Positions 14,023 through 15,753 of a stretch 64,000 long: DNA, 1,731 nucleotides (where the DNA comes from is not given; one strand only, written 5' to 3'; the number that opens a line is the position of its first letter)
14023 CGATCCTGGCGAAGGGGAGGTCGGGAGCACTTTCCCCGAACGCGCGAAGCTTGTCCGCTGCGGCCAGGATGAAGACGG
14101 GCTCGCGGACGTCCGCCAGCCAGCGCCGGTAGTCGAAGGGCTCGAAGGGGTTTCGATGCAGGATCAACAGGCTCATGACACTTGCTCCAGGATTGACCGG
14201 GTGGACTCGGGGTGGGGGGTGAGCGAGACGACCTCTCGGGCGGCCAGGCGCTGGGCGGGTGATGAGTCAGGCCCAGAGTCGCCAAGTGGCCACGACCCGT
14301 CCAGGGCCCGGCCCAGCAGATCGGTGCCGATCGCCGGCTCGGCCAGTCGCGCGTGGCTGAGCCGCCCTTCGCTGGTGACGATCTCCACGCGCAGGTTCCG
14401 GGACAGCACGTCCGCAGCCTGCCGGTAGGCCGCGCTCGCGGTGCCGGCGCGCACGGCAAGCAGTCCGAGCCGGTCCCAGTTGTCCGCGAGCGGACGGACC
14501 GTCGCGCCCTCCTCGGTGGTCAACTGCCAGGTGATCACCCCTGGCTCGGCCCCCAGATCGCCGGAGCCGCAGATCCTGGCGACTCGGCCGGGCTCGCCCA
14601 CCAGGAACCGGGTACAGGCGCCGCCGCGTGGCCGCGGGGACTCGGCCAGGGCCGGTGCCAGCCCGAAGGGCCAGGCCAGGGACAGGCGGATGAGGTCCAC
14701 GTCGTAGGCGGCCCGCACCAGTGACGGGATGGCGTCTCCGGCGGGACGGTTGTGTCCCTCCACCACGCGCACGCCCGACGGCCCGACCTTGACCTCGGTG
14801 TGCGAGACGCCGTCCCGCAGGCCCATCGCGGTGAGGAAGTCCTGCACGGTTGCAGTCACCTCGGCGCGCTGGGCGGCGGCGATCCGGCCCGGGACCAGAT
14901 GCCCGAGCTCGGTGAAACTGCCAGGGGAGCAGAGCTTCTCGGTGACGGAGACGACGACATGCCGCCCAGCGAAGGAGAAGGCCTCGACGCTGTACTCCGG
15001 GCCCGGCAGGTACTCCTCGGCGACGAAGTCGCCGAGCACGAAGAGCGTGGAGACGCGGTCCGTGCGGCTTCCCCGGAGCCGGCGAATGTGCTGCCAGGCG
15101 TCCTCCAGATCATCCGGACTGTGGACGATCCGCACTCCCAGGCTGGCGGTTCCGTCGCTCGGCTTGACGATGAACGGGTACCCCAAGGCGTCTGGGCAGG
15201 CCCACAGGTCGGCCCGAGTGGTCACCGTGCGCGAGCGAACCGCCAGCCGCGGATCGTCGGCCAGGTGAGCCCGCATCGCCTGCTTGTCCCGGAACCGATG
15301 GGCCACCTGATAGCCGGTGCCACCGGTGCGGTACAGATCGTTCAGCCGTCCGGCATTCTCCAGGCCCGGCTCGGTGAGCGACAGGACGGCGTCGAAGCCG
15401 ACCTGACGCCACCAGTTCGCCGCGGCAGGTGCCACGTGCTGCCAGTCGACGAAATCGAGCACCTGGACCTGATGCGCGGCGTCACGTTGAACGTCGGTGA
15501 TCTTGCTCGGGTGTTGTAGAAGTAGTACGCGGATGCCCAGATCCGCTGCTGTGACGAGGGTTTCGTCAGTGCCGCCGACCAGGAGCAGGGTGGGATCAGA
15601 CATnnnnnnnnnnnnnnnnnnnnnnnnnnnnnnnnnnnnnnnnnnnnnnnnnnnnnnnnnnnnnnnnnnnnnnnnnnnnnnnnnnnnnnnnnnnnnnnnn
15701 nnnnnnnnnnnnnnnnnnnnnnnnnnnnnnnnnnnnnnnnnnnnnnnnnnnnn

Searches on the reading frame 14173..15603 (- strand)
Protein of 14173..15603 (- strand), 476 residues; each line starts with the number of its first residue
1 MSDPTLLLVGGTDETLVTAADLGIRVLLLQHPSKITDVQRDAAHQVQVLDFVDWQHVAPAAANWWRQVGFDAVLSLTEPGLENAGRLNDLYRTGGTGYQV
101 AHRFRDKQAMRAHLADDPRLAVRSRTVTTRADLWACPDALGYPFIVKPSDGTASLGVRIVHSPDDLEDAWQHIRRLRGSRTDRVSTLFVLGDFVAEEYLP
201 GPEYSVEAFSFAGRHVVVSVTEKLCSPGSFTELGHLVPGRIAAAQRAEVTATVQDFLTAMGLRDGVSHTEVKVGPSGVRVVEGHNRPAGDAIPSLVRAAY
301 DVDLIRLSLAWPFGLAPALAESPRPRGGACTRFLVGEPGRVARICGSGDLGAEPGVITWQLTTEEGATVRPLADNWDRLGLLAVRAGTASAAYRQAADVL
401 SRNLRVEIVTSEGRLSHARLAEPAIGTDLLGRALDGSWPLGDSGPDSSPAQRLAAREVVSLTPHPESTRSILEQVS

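Call 7: search_protein_families(library=pfam, proteins=[window:14173-15603:-], max_evalue=0.001)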
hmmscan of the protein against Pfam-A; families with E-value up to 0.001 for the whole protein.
window:14173-15603:- (476 aa): 5 families
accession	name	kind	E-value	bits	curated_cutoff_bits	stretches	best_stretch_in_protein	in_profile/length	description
PF13535.11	ATP-grasp_4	-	1.1e-23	84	27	1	141-284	2-149/160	ATP-grasp domain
PF18603.7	LAL_C2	-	5.3e-14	52.7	29.4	1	332-407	1-76/78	L-amino acid ligase C-terminal domain 2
PF18130.6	ATPgrasp_N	-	5.9e-05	24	27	1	19-84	4-70/81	ATP-grasp N-terminal domain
PF07478.18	Dala_Dala_lig_C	-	0.00015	21.7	24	1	134-173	29-68/204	D-ala D-ala ligase C-terminus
PF02655.19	ATP-grasp_3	-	0.00018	22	23.2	1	140-258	30-128/160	ATP-grasp domain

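Call 78: search_protein_families(library=ncbifam, proteins=[window:14173-15603:-], max_evalue=0.0001)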
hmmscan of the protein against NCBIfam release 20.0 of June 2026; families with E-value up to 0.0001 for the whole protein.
window:14173-15603:- (476 aa): 8 families
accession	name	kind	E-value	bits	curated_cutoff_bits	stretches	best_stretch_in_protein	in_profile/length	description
NF002563.0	PRK02186.1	subfamily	2.2e-43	148.7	625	1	22-412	26-400/890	argininosuccinate lyase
NF005543.0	PRK07206.1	subfamily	1.9e-16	59.7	302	1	60-299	61-300/416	hypothetical protein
NF053745.1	AAntcapLigBacD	equivalog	5.6e-14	51.4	850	1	95-307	125-348/471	alanine--anticapsin ligase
NF009404.0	PRK12767.1-3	equivalog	9.6e-08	31.3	316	1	100-225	105-230/344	carbamoyl phosphate synthase-like protein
NF006406.0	PRK08654.1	equivalog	2.9e-07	29.4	739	1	104-202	117-206/499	acetyl-CoA carboxylase biotin carboxylase subunit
TIGR03909.1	pyrrolys_PylC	equivalog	1.1e-06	27.7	248.3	1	141-306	124-271/374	3-methylornithine--L-lysine ligase PylC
NF002378.0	PRK01372.1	subfamily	6.9e-06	25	243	1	117-207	110-187/305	D-alanine--D-alanine ligase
TIGR01142.1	purT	equivalog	1.9e-05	23.7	502.15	1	107-184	101-179/380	phosphoribosylglycinamide formyltransferase 2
